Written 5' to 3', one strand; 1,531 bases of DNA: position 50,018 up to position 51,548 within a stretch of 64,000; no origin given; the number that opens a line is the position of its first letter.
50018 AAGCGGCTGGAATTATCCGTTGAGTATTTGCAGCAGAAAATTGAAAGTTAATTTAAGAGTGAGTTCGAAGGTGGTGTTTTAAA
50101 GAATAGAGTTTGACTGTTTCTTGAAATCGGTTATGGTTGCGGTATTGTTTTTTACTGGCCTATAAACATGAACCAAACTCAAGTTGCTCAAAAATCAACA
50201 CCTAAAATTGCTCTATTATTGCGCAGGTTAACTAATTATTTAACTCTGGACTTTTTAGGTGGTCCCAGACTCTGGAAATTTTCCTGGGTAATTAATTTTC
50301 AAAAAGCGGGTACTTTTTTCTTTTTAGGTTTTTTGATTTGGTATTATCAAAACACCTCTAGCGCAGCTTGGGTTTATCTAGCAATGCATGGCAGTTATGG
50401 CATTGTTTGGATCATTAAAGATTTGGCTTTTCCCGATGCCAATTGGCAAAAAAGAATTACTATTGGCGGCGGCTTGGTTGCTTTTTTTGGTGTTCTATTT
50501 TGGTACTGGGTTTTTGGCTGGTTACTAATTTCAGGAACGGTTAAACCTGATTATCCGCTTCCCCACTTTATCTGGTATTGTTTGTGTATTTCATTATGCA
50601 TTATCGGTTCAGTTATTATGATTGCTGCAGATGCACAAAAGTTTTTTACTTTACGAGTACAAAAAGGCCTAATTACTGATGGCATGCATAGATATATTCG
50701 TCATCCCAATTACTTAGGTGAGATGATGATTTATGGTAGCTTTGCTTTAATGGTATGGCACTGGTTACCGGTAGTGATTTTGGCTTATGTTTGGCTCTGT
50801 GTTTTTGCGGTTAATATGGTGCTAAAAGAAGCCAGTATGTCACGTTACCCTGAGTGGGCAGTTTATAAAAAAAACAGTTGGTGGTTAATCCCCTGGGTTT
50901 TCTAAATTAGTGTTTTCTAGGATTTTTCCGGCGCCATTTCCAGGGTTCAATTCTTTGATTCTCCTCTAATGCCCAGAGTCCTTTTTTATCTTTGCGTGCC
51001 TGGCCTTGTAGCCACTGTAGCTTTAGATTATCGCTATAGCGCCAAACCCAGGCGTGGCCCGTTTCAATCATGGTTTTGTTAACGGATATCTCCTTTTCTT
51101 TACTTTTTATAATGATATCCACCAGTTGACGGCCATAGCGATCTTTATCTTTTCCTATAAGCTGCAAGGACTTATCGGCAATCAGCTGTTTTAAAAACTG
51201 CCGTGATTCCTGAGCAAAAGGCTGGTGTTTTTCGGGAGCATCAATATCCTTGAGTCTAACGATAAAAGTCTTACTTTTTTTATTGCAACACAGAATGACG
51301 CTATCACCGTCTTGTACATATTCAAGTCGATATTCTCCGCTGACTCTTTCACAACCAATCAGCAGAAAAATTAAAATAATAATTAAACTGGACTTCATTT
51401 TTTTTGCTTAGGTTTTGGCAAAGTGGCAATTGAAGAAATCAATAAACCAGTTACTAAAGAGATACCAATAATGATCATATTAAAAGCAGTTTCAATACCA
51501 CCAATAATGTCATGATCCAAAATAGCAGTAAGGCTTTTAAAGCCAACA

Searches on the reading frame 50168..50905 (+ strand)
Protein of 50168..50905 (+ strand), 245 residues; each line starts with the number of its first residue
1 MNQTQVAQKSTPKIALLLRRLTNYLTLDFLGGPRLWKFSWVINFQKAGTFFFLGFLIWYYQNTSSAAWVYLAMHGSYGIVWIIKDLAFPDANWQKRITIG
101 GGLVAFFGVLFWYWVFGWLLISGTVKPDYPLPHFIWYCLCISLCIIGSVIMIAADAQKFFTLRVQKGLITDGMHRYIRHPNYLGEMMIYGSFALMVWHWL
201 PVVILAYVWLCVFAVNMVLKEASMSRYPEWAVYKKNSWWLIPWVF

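Call 8: search_protein_families(library=pfam, proteins=[window:50168-50905:+])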
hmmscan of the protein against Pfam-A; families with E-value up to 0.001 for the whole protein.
window:50168-50905:+ (245 aa): 5 families
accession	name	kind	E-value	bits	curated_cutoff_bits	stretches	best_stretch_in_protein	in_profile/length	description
PF06966.17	DUF1295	-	4.7e-10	39.8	20.4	1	132-235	116-233/235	Protein of unknown function (DUF1295)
PF04191.18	PEMT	-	7.8e-07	29.9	25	1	158-217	33-91/105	Phospholipid methyltransferase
PF04140.19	ICMT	-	8.7e-06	26.5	24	1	151-217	14-86/95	Isoprenylcysteine carboxyl methyltransferase (ICMT) family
PF02544.21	Steroid_dh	-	0.00023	21.6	22.6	1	138-245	43-150/150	3-oxo-5-alpha-steroid 4-dehydrogenase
PF01222.22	ERG4_ERG24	-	0.00033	20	27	1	160-222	343-402/432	Ergosterol biosynthesis ERG4/ERG24 family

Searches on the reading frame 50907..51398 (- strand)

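Call 8: search_protein_families(library=pfam, proteins=[window:50907-51398:-])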
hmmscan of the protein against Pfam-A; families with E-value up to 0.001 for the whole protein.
window:50907-51398:- (163 aa): 1 family
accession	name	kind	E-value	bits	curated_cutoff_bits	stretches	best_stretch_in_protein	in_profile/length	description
PF00565.23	SNase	-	2.2e-21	76.7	21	1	47-143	2-106/107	Staphylococcal nuclease homologue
